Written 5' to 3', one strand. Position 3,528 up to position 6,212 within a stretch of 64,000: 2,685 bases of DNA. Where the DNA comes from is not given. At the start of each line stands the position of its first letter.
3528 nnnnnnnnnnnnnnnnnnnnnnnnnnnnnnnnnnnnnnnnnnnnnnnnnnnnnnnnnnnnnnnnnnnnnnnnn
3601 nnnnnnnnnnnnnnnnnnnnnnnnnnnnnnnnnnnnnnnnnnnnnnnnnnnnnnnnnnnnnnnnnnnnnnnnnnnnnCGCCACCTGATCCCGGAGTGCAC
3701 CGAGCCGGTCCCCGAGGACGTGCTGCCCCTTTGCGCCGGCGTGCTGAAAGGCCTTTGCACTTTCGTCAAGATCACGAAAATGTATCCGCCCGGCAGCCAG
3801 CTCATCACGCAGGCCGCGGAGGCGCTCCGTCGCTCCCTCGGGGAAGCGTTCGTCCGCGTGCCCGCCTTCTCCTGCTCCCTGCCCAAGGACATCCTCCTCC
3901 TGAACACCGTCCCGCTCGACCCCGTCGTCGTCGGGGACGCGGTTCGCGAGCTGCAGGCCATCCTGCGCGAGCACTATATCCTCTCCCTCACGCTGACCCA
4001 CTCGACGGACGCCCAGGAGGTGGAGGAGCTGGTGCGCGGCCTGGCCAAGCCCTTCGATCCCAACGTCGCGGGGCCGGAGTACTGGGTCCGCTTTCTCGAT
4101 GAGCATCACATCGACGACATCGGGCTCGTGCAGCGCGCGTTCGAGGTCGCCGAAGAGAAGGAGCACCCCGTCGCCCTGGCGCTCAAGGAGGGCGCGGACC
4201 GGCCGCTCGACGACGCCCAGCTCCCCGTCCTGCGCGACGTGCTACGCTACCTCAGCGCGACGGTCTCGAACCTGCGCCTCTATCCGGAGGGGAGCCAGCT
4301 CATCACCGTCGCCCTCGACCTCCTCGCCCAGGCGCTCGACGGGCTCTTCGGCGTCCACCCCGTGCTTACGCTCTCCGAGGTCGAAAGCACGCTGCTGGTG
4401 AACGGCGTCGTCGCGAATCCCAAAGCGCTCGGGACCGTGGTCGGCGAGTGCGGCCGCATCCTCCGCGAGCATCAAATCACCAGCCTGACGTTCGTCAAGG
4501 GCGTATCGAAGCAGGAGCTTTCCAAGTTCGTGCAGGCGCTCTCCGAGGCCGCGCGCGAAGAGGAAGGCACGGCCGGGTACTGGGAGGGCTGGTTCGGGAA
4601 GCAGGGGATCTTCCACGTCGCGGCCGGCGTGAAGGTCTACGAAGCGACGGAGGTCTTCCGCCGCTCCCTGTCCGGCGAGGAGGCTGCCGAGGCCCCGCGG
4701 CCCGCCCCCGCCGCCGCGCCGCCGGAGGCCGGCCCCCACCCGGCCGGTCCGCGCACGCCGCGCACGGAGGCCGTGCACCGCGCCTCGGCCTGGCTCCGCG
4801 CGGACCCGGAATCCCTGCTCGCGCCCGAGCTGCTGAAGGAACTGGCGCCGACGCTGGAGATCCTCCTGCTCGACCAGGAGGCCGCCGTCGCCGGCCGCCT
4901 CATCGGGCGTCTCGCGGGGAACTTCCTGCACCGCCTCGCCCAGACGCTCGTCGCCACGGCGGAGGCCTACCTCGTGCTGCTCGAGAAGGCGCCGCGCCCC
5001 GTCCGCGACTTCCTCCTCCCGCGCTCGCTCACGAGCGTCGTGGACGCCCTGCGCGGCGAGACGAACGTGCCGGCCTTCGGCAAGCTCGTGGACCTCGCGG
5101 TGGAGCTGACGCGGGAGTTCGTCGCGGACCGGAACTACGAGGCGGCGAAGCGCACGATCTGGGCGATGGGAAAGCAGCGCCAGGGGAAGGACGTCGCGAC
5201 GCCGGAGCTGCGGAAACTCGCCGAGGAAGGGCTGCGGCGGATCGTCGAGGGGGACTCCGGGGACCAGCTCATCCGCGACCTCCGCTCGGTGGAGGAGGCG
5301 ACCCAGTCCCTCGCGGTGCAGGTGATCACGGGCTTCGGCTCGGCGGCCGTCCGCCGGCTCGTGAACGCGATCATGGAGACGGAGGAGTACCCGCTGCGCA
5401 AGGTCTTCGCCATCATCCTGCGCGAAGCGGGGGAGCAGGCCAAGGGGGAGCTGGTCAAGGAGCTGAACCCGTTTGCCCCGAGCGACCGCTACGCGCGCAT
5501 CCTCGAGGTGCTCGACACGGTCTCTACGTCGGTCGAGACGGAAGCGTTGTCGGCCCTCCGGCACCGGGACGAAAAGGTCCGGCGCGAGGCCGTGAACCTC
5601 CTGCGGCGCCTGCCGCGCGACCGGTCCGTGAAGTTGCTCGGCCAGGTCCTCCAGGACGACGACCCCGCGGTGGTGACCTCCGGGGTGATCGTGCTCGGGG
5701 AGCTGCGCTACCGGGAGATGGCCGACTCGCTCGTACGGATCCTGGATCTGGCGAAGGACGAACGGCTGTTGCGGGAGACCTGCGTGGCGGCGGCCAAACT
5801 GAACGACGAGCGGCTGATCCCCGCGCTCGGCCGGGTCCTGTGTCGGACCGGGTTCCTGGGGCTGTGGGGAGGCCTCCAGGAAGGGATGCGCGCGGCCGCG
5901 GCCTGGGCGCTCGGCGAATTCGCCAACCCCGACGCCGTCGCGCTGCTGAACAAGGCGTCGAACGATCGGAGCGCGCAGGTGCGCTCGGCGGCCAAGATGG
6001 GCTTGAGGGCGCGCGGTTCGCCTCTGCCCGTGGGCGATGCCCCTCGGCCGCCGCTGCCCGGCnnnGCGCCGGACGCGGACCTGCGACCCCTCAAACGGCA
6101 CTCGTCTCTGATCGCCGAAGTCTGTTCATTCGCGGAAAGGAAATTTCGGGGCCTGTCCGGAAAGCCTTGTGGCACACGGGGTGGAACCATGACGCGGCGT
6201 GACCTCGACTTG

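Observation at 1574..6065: Unusual GGDEF(AGDEF, I-site)-STAND NTPase-TPR-HEAT 1434-aa protein with a strong promoter and a 160-nt leader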

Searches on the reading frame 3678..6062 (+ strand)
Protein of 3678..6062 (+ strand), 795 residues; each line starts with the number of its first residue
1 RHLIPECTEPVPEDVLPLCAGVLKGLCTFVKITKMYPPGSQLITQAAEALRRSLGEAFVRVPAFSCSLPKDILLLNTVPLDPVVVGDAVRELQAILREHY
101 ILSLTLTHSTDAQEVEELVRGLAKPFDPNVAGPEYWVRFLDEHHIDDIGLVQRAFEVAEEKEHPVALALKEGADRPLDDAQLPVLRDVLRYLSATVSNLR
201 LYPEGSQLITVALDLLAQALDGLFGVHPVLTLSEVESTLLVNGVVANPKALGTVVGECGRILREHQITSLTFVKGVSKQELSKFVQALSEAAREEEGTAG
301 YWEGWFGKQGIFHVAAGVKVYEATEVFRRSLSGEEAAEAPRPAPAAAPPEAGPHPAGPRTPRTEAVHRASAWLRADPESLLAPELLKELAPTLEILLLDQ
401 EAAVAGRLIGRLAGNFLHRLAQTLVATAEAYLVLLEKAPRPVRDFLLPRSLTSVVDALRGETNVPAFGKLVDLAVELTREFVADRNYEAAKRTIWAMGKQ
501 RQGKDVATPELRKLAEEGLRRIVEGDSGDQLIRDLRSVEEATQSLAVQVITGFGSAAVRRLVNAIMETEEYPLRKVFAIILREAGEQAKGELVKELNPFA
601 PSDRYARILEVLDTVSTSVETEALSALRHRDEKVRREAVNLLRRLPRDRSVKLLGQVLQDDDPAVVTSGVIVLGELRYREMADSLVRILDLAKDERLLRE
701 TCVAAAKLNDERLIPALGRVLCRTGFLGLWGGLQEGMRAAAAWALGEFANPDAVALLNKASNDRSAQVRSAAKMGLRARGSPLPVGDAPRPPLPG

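Call 29: predict_structure(alignment_id=A2)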
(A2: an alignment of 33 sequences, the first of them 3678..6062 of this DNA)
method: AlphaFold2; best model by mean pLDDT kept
length: 795 residues; sequences in the alignment: 33
mean_pLDDT: 89.8   pTM: 0.58
mean pLDDT of the five models: 89.8, 88.9, 88.4, 87.2, 87.1
residues with pLDDT >= 90: 616; 70-90: 109; 50-70: 33; < 50: 37
segments of 3 or more residues with pLDDT < 50: 327-356, 792-795
pLDDT, mean of each block of 10 residues (from residue 1): 79 90 96 94 95 93 91 92 91 93 93 94 81 83 91 84 68 75 95 97 95 97 92 92 87 94 95 95 96 85 93 91 61 41 42 54 94 94 94 96 94 93 97 96 94 94 97 98 97 91 73 96 97 95 96 96 97 97 94 95 98 96 95 94 96 96 94 95 98 96 98 98 82 92 97 97 96 93 59 45
secondary structure, 60 per line:
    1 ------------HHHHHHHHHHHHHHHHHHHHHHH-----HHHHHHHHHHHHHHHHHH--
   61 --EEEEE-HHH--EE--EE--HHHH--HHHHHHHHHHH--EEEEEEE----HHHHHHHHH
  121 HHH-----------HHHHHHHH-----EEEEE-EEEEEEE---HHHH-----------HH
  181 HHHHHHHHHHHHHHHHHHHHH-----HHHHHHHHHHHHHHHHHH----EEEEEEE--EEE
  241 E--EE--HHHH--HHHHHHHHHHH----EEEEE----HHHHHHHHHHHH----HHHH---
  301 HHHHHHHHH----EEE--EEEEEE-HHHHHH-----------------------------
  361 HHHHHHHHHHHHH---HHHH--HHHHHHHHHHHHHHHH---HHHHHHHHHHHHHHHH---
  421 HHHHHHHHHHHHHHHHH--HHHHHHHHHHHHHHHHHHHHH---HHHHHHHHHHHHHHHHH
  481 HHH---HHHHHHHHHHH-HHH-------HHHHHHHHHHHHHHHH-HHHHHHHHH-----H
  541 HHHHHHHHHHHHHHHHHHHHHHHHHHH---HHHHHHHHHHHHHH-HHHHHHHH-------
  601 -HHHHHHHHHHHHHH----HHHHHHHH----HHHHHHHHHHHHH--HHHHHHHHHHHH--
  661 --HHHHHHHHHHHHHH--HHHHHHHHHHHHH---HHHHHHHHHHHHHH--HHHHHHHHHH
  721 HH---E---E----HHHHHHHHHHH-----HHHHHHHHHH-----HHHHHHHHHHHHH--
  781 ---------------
elements in order (helices of 4 or more, strands of 3 or more residues): H13-35 H41-58 E63-67 H82-85 H88-98 E101-107 H112-123 H135-142 E148-152 E154-160 H164-167 H179-201 H207-224 E229-235 E238-241 H248-251 H254-264 E269-273 H278-289 H294-297 H301-309 E314-316 E319-324 H326-331 H361-373 H377-380 H383-398 H402-417 H421-437 H440-460 H464-483 H487-497 H509-524 H526-534 H540-567 H571-584 H586-593 H602-615 H620-627 H632-644 H647-658 H663-676 H679-691 H695-708 H711-722 H735-745 H751-760 H766-778
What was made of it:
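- Checked: The AF2 model (pLDDT 89.8, call 29) shows that aa ~652-970 are two alpha/beta modules and aa ~966-995 are disordered.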

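Call 78: fold_search(model_id=the predicted structure, library=pdb)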
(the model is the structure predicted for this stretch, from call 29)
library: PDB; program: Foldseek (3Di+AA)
matches with E <= 10: 1417; with E <= 0.001: 226
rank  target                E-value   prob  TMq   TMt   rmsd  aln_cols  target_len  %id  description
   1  6fsq                  6.1e-08  1.00  0.19  0.37  26.4       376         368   21  Structure of A3_bGFPD, an artificial bi-domain protein based on two different alphaRep domains : A3 and a GFP binding do (released 2018-08-08)
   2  4rv1_A                2.7e-07  1.00  0.16  0.28  15.5       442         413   17  Crystal Structure of Engineered Protein. Northeast Structural Genomics Consortium (NESG) Target OR497. (released 2014-12-10)
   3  4rv1_D                5.3e-07  1.00  0.17  0.29  15.6       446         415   16  Crystal Structure of Engineered Protein. Northeast Structural Genomics Consortium (NESG) Target OR497. (released 2014-12-10)
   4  4rv1_F                1.4e-06  1.00  0.17  0.29  15.6       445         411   16  Crystal Structure of Engineered Protein. Northeast Structural Genomics Consortium (NESG) Target OR497. (released 2014-12-10)
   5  8hkw_A                2.5e-06  1.00  0.16  0.26  16.2       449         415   10  Crystal structure of importin-alpha3 bound to the 53BP1 nuclear localization signal (released 2022-12-21)
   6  6bzx_A                3.9e-06  1.00  0.22  0.54   8.2       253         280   27  Structure of the artificial complex alpha-Rep/Octarellin V.1 crystallized by counter diffusion in a capillary (released 2019-01-09)
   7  7z8v_D                5.6e-06  1.00  0.17  0.13  29.4       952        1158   10  CAND1-SCF-SKP2 (SKP1deldel) CAND1 engaged SCF rocked (released 2023-04-19)
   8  4zv6_A                6.0e-06  1.00  0.22  0.53  11.7       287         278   22  Crystal structure of the artificial alpharep-7 octarellinV.1 complex (released 2016-05-25)
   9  4xl5_C                9.2e-06  1.00  0.22  0.59   8.0       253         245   23  X-ray structure of bGFP-A / EGFP complex (released 2015-08-19)
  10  7zbz_D                1.0e-05  1.00  0.17  0.13  28.9       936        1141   10  CAND1 delhairpin-SCF-SKP2 CAND1 partly engaged SCF partly rocked (released 2023-04-19)
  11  7p0h_A                1.3e-05  1.00  0.21  0.39   6.6       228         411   23  Crystal structure of Helicobacter pylori ComF fused to an artificial alphaREP crystallization helper(named B2) (released 2022-04-06)
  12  4rv1_B                1.4e-05  1.00  0.17  0.29  15.6       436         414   16  Crystal Structure of Engineered Protein. Northeast Structural Genomics Consortium (NESG) Target OR497. (released 2014-12-10)
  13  8u89_A                1.5e-05  1.00  0.17  0.22  21.8       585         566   13  The structure of the PP2A-B56Delta holoenzyme mutant - E197K (released 2024-01-10)
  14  6bvv_A                1.6e-05  1.00  0.15  0.26  16.6       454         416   10  Nipah virus W protein C-terminus in complex with Importin alpha 3 (released 2018-07-04)
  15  6wx8_C                1.9e-05  1.00  0.17  0.27  15.9       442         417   11  SOX2 bound to Importin-alpha 3 (released 2020-10-28)
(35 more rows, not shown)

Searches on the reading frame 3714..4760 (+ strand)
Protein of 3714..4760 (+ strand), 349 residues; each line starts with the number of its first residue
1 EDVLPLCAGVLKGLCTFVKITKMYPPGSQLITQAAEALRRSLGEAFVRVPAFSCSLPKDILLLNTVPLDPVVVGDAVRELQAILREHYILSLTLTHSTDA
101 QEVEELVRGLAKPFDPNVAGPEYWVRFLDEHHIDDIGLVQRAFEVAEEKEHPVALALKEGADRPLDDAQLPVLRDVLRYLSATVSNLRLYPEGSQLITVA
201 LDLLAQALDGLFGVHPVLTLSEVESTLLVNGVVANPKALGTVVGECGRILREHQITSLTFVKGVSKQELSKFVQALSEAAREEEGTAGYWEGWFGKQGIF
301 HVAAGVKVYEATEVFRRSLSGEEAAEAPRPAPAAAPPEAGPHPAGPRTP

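Call 48: search_protein_representatives(protein=window:3714-4655:+)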
Query: 314 residues. Proteins with E-value up to 0.001 (for the whole library): 275; up to 1e-10: 113; up to 1e-30: 19. The best 150 are listed.
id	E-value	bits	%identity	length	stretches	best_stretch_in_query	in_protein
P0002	1.5e-65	238.1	39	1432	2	78-313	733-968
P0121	7.1e-57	209.6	37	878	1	1-312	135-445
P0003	1.6e-51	192.0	35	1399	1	5-310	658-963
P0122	1.4e-50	189.0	34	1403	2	122-310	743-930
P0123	2.0e-50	188.4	36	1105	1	1-313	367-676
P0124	1.0e-49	186.1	35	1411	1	1-310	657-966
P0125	9.6e-49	182.9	35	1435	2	49-311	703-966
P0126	3.8e-48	180.9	36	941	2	122-312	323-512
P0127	6.2e-45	170.4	35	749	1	7-309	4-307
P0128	5.8e-41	157.3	34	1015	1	9-308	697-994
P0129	1.6e-39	152.6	33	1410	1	11-309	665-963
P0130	3.5e-38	148.2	34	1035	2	115-311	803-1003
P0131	4.0e-35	138.2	32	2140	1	18-296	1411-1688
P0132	2.0e-34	135.9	33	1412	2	159-311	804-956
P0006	3.0e-33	132.0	32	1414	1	9-312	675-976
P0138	2.3e-27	112.7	31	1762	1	5-290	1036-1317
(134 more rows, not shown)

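Call 56: search_solved_structures(query=window:3714-4760:+, max_evalue=10)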
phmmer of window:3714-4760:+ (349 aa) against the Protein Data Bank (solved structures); distinct sequences matched with E-value up to 10: 2.
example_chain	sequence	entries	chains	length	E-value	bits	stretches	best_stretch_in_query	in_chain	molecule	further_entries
8all_A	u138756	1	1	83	0.18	14.3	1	103-164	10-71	Hybrid non ribosomal peptide synthetase-polyketide synthase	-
1ax8_A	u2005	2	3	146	1.4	11.4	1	205-231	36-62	OBESITY PROTEIN | Leptin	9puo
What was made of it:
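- Tried and rejected: phmmer of the MOD region against the PDB found nothing (call 56).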

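Call 67: search_protein_families(library=pfam, proteins=[P0131, P0138], max_evalue=0.0001)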
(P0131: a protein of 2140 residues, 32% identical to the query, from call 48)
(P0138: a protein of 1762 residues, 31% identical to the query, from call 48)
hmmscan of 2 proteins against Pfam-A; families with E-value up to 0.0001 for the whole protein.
P0131 (2140 aa): 7 families
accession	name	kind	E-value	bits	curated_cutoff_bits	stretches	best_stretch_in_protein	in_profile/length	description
PF00069.31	Pkinase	-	1.2e-44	153.1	31.7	1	21-273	1-257/263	Protein kinase domain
PF07714.23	PK_Tyr_Ser-Thr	-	1e-30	107.4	23.1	1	24-267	4-249/258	Protein tyrosine and serine/threonine kinase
PF00990.26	GGDEF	-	7.3e-13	49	23.8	1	783-926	17-160/161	Diguanylate cyclase, GGDEF domain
PF13646.12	HEAT_2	-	1.4e-07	32.1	27.7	1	2024-2086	13-74/88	HEAT repeats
PF13191.12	AAA_16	-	2.6e-06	28.5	32.6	1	966-1113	22-160/167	AAA ATPase domain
PF01637.24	ATPase_2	-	1.1e-05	25.8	33.2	0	953-1103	5-131/225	ATPase domain predominantly from Archaea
PF24898.2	GGDEF_GdpP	-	3e-05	24.7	30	1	805-930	2-118/126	Cyclic-di-AMP phosphodiesterase GdpP-like, GGDEF domain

P0138 (1762 aa): 8 families
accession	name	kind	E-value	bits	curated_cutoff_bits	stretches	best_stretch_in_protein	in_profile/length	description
PF00069.31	Pkinase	-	1.8e-47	162.4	31.7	1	8-257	1-255/263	Protein kinase domain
PF07714.23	PK_Tyr_Ser-Thr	-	6.6e-35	121.1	23.1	1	10-253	3-249/258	Protein tyrosine and serine/threonine kinase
PF00990.26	GGDEF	-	3.3e-12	46.9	23.8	1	424-564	18-158/161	Diguanylate cyclase, GGDEF domain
PF13191.12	AAA_16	-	4.4e-09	37.5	32.6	1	588-751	4-160/167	AAA ATPase domain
PF03109.22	ABC1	-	1.2e-06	28.4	22.9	1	75-157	138-220/244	ABC1 atypical kinase-like domain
PF13646.12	HEAT_2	-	1.6e-06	28.8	27.7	1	1647-1707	12-71/88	HEAT repeats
PF01636.29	APH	-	5.5e-06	26.8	23.2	0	11-122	2-112/239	Phosphotransferase enzyme family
PF17667.7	Pkinase_fungal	-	1.4e-05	24.5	24.1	1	114-197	296-381/387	Fungal protein kinase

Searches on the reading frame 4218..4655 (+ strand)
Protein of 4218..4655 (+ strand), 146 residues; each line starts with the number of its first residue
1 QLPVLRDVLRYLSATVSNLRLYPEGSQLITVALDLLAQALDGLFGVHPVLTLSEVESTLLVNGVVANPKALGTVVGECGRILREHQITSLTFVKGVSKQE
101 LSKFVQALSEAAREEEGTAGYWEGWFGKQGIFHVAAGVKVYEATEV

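Call 71: search_solved_structures(query=A4, max_evalue=10, show_alignments=2)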
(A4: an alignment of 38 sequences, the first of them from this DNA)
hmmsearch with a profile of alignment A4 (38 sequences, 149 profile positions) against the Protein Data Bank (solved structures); distinct sequences matched with E-value up to 10: 17.
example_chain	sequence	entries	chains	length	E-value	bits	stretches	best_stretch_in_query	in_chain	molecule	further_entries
9l08_A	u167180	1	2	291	0.00025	23.9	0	92-120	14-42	Covalently Connected Cytochrome c555 trimer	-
4zv6_B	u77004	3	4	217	0.024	17.4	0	76-107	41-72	Octarellin V.1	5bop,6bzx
7pua_FM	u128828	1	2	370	0.26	14.1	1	30-81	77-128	mt-SAF21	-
6sga_FM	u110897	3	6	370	0.26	14.1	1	30-81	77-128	mt-SAF21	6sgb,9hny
7o39_A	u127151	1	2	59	0.48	13.2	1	94-132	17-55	DivIVA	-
6k5m_A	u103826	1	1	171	0.63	12.8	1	86-129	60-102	Serotonin N-acetyltransferase 1, chloroplastic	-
7dey_A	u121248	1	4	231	0.94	12.3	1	67-130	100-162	RNase III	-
5opt_i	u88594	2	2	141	1.2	11.9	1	77-121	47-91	40S ribosomal protein S12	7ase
7dai_A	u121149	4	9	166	1.2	11.9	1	86-129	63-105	Serotonin N-acetyltransferase 1, chloroplastic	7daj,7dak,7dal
6aep_A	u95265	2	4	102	1.2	11.9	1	85-129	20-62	Primosomal protein 1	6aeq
4ou7_A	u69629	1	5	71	1.4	11.8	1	82-129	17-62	Primosomal protein 1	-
6wxp_A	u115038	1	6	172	1.4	11.7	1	35-124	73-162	TFD-EE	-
6zv9_A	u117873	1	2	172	1.4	11.7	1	35-124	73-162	TFD-EE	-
9l8b_A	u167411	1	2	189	1.5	11.6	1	55-86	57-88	exodeoxyribonuclease III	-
4ou6_A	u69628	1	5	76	1.6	11.5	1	82-129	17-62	Primosomal protein 1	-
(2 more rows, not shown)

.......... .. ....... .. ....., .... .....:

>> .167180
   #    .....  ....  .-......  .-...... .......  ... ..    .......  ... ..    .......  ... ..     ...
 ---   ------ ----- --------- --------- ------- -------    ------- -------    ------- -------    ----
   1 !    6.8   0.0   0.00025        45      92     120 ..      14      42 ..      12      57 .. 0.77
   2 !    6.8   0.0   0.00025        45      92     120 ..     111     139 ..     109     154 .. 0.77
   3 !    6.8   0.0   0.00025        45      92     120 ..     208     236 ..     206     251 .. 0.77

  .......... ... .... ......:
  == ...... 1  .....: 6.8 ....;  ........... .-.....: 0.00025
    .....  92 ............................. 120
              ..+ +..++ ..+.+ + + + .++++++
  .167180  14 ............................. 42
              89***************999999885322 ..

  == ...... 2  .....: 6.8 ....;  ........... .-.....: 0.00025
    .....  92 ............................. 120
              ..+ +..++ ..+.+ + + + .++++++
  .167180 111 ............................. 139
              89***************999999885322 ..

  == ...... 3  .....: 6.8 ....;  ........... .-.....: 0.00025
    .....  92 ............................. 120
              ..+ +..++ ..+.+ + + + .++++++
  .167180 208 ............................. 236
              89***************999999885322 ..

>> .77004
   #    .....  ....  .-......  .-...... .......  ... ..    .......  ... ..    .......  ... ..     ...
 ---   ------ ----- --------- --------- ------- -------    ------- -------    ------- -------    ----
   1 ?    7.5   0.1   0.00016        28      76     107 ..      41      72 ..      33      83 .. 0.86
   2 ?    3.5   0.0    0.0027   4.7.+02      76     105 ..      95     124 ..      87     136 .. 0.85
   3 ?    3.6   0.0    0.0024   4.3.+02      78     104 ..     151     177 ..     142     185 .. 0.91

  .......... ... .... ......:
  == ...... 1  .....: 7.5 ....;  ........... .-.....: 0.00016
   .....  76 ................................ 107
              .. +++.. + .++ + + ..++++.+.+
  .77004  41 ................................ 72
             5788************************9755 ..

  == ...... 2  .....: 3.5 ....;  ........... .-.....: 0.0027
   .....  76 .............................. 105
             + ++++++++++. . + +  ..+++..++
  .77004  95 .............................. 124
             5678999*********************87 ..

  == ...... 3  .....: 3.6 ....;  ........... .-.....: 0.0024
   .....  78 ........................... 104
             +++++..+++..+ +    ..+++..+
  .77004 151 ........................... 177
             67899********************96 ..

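Call 72: search_protein_families(library=pfam, alignment_id=A4, max_evalue=10)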
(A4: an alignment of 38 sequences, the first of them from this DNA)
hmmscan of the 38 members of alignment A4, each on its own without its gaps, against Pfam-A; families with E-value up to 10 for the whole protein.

A. member 1, seq(146 aa): 2 families
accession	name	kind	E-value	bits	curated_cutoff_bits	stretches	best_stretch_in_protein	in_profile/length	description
PF06757.18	Ins_allergen_rp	-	0.089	13.1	23.2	1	1-110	53-140/174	Insect allergen related repeat, nitrile-specifier detoxification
PF10397.14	ADSL_C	-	0.2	12.4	32.7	1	89-116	11-37/79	Adenylosuccinate lyase C-terminus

B. families by the number of members that match (of 38 scanned): 18 families
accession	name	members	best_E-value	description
PF22025.1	ThiI_fer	1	0.04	ThiI ferredoxin-like domain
PF12305.13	DUF3630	1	0.045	Protein of unknown function (DUF3630)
PF20159.5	YidB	1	0.046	YidB-like protein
PF12181.14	MogR_DNAbind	1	0.047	DNA binding domain of the motility gene repressor (MogR)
PF03337.18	Pox_F12L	1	0.079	Poxvirus F12L protein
PF06757.18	Ins_allergen_rp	1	0.089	Insect allergen related repeat, nitrile-specifier detoxification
PF11508.13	DUF3218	1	0.09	Protein of unknown function (DUF3218)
PF24984.1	HEAT_EF3_GNC1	1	0.11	Elongation factor 3/GNC1 HEAT repeat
PF05778.17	Apo-CIII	1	0.14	Apolipoprotein CIII (Apo-CIII)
PF14659.12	Phage_int_SAM_3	1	0.14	Phage integrase, N-terminal SAM-like domain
PF09312.16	SurA_N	1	0.15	SurA N-terminal domain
PF16545.11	CCM2_C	1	0.16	Cerebral cavernous malformation protein, harmonin-homology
PF10397.14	ADSL_C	1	0.2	Adenylosuccinate lyase C-terminus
PF16577.11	UBA_5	1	0.2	UBA domain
PF12205.13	GIT1_C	1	0.2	G protein-coupled receptor kinase-interacting protein 1 C term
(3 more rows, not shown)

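Call 73: find_homologous_proteins(query=A4, max_evalue=0.001)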
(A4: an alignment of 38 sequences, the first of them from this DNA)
Query A4 (38 sequences) (146 aa, profile of the alignment): 2 proteins with E <= 0.001 among 2871 candidates.
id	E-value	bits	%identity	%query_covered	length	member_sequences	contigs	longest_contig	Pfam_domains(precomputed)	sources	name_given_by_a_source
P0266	9.4e-21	92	32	75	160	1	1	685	-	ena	-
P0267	7.1e-14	70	24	56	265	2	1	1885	-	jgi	jgi:hypothetical protein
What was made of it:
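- Tried and rejected: The profile search of MOD with find_homologous_proteins returned only two short fragments, probably because of the word prefilter (call 73).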
